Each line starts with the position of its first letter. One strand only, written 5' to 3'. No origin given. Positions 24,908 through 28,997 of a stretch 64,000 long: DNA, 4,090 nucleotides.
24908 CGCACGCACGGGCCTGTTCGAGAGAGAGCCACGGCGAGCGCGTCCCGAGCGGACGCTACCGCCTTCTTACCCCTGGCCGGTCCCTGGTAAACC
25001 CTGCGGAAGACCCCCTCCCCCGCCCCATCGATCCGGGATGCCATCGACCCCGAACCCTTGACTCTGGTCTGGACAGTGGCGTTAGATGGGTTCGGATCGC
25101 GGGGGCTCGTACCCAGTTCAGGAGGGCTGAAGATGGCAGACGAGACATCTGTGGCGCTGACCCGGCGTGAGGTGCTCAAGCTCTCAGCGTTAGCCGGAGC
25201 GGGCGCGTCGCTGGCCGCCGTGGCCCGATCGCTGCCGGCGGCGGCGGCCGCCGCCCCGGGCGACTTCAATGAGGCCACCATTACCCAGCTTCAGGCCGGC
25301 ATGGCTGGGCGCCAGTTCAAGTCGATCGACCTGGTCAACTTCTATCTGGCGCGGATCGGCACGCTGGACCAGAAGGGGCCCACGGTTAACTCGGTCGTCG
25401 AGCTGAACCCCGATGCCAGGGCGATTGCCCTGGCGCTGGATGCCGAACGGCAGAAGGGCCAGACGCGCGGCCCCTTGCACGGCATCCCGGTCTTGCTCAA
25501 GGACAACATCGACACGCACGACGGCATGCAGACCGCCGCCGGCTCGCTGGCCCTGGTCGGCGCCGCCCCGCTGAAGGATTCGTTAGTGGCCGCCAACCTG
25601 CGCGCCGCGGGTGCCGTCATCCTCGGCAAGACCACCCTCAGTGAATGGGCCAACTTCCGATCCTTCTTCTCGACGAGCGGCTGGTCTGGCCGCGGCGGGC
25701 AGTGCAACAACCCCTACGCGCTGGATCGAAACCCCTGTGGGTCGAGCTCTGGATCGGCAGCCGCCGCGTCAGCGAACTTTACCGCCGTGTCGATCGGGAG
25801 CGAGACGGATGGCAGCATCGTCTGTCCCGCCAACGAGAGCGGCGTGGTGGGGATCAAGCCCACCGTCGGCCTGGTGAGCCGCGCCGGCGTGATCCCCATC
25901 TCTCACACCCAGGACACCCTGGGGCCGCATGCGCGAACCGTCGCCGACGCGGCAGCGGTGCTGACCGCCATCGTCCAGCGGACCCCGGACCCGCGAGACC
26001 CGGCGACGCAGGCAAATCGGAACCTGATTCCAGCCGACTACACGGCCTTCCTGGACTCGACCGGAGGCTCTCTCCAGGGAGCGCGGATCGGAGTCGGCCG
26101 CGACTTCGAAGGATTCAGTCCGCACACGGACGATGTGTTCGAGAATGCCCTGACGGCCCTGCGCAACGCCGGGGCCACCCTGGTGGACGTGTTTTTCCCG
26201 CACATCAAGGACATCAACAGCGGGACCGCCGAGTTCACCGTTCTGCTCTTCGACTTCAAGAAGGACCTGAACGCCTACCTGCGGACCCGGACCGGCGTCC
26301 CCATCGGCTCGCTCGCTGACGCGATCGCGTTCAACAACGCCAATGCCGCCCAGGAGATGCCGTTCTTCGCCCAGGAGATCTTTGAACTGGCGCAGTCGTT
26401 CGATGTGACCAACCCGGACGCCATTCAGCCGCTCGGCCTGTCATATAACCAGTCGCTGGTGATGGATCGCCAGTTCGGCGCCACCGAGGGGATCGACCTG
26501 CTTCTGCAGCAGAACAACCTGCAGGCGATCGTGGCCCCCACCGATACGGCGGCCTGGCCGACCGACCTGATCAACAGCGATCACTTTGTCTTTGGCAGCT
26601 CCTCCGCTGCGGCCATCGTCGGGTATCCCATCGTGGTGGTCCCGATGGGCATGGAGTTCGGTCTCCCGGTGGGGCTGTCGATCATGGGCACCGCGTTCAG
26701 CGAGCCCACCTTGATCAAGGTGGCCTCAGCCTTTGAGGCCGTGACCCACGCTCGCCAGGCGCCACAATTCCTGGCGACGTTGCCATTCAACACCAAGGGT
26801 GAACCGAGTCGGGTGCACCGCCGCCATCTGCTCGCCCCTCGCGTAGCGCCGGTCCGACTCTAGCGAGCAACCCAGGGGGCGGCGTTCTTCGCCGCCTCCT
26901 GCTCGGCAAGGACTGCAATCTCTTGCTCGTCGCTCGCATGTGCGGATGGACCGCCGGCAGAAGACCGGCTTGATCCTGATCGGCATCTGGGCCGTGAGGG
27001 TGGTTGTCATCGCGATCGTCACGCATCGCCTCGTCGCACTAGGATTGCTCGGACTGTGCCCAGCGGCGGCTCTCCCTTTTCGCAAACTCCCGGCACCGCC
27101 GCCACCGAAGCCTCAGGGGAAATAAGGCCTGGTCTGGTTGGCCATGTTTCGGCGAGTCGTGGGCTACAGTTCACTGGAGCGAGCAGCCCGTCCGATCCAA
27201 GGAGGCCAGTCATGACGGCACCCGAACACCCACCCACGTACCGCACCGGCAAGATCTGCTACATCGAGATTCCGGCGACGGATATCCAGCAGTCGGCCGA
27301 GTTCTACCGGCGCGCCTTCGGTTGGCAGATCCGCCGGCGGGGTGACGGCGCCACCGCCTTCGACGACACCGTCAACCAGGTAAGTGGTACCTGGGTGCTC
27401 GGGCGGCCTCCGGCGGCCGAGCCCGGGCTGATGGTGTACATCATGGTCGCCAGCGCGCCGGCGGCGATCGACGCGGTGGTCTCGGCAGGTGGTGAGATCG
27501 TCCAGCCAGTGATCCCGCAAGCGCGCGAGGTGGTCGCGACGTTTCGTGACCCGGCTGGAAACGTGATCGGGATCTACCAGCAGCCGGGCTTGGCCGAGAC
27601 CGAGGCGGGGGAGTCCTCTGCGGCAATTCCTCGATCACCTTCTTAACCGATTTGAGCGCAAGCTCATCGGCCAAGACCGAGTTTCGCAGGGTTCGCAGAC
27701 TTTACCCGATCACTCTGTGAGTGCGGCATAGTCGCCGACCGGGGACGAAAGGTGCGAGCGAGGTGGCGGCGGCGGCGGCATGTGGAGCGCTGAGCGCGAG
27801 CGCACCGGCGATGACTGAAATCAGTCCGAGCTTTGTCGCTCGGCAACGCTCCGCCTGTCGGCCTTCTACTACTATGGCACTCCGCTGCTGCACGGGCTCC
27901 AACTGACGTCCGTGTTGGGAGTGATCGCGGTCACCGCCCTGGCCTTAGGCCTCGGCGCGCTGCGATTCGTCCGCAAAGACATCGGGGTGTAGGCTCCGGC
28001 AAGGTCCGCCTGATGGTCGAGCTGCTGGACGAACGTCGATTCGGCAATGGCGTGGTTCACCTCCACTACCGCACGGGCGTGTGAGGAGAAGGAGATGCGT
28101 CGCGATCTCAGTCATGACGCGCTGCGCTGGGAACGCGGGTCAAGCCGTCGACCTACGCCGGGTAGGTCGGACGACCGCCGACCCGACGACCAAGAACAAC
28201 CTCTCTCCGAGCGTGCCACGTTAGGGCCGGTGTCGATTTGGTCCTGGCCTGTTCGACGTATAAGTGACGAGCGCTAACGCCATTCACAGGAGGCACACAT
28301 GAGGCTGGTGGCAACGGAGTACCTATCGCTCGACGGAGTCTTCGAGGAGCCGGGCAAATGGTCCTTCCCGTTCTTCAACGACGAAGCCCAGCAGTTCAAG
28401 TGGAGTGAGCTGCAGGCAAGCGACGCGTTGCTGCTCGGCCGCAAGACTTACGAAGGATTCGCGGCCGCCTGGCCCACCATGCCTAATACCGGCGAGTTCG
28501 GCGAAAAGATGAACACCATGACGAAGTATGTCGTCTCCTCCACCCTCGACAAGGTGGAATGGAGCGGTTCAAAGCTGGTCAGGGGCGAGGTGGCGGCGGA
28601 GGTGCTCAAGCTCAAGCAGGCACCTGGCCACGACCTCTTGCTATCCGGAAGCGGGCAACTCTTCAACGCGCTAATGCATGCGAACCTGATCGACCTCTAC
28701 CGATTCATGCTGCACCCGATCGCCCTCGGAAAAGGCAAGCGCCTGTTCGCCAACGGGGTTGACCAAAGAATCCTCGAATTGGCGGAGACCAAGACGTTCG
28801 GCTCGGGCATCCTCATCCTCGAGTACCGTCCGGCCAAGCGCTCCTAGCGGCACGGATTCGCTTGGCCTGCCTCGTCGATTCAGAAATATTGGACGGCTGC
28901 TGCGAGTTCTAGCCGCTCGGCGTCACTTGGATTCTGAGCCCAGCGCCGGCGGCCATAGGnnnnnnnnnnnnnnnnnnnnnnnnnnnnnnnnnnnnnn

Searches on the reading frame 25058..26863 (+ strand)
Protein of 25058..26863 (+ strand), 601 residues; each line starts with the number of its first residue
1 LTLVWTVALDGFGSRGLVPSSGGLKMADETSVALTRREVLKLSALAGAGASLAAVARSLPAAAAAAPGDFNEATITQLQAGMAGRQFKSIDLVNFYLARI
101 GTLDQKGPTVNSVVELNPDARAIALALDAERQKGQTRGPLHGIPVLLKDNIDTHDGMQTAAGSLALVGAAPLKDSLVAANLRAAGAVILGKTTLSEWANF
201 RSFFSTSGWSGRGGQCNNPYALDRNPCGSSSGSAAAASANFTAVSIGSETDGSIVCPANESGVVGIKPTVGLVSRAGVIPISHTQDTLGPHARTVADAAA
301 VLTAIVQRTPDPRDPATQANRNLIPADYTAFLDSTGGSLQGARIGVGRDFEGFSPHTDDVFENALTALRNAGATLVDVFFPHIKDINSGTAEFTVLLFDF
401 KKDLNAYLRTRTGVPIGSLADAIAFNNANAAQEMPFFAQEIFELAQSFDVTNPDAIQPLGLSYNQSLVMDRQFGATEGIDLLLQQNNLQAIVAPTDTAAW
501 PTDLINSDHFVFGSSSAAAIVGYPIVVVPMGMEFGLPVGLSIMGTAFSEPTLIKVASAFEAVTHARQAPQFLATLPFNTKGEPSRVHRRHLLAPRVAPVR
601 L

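Call 14: find_encoding_contigs(protein=window:25058-26863:+, flank=10000, max_places=1)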
Protein window:25058-26863:+ (601 aa): no gene with exactly this product is on record in the collection.

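Call 16: search_protein_families(library=pfam, proteins=[window:25058-26863:+], max_evalue=0.001)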
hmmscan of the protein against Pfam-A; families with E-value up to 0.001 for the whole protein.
window:25058-26863:+ (601 aa): 1 family
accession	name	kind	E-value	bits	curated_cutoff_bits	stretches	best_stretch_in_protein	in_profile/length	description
PF01425.27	Amidase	-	1.1e-82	278.9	27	1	91-552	1-444/445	Amidase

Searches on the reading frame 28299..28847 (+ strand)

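Call 16: search_protein_families(library=pfam, proteins=[window:28299-28847:+], max_evalue=0.001)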
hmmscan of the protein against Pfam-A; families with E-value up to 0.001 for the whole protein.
window:28299-28847:+ (182 aa): 1 family
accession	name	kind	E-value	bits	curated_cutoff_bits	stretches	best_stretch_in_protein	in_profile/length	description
PF01872.23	RibD_C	-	1.3e-20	74.5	24.1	1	5-172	5-196/197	RibD C-terminal domain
